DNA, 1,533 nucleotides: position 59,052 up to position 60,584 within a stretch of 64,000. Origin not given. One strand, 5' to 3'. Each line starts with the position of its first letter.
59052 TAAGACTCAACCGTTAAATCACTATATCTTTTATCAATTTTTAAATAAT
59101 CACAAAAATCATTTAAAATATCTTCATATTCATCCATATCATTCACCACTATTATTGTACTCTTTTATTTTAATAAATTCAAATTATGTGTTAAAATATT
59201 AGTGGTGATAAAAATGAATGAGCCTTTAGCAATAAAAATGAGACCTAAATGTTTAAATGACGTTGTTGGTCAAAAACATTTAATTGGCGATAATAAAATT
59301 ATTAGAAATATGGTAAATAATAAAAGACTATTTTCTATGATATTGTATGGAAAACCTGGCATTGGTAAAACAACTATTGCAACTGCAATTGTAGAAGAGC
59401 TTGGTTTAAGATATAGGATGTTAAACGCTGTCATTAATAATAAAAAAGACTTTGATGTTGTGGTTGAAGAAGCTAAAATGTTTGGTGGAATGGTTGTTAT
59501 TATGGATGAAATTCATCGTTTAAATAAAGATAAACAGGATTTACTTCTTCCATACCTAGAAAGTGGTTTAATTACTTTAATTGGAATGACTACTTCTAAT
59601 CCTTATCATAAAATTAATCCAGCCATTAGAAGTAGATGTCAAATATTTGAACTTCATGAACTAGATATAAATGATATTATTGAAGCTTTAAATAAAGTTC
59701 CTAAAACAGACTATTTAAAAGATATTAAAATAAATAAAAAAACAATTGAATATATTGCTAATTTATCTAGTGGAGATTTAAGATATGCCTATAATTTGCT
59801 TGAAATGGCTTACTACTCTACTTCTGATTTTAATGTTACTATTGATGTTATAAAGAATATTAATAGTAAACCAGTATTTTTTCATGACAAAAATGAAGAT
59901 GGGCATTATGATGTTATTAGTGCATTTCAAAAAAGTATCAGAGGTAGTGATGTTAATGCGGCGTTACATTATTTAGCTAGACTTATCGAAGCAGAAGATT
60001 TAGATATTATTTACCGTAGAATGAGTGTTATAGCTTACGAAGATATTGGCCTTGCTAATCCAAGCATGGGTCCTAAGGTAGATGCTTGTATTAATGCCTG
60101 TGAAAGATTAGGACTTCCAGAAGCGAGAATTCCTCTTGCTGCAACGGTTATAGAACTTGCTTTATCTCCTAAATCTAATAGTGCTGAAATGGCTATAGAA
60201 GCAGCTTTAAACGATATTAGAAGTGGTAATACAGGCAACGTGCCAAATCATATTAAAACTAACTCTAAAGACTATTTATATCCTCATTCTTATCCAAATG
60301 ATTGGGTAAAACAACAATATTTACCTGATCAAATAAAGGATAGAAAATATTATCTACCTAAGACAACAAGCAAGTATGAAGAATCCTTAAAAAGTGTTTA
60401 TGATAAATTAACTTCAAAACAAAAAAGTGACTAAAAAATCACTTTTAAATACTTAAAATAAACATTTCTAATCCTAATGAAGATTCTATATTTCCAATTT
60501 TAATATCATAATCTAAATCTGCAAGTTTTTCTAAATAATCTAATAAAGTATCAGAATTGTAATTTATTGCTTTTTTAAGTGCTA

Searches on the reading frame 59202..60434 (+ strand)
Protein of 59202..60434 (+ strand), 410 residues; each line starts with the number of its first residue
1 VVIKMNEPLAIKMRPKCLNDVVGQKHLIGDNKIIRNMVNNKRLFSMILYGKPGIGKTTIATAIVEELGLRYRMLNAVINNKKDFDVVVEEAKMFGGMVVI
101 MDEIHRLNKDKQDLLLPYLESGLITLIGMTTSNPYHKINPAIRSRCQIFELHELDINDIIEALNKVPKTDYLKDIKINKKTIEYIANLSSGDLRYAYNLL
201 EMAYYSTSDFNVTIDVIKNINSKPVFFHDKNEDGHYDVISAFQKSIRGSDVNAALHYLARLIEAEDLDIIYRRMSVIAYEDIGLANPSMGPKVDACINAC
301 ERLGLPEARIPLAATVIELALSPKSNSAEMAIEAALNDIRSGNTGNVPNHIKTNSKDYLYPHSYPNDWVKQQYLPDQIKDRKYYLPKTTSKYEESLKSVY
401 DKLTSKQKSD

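Call 70: search_protein_families(library=pfam, proteins=[window:59202-60434:+])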
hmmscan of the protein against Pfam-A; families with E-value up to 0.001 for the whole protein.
window:59202-60434:+ (410 aa): 10 families
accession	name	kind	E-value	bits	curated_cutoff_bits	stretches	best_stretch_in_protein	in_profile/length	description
PF12002.13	MgsA_C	-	2.3e-54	184.2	27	1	248-403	1-166/167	MgsA AAA+ ATPase C terminal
PF16193.11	AAA_assoc_2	-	6.4e-21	74.8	34.3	1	173-247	3-81/81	AAA C-terminal domain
PF05496.18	RuvB_N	-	4.9e-15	56.1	27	1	13-126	1-115/159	Holliday junction DNA helicase RuvB P-loop domain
PF00004.35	AAA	-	5.4e-14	53.2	21.2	1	46-149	1-126/131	ATPase family associated with various cellular activities (AAA)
PF07728.20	AAA_5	-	1.8e-05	25.2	22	0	46-124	2-95/139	AAA domain (dynein-related subfamily)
PF06068.19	TIP49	-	7.6e-05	22.5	23.8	1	19-69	24-76/347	TIP49 P-loop domain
PF13177.12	DNA_pol3_delta2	-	9.3e-05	22.9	27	0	98-154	104-160/161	DNA polymerase III, delta subunit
PF00910.28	RNA_helicase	-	0.00034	21.5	21.5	0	47-135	2-80/105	RNA helicase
PF00158.32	Sigma54_activat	-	0.00039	20.6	20.2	0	97-133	95-131/168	Sigma-54 interaction domain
PF13173.12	AAA_14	-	0.00091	19.7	27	0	46-156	5-125/129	AAA domain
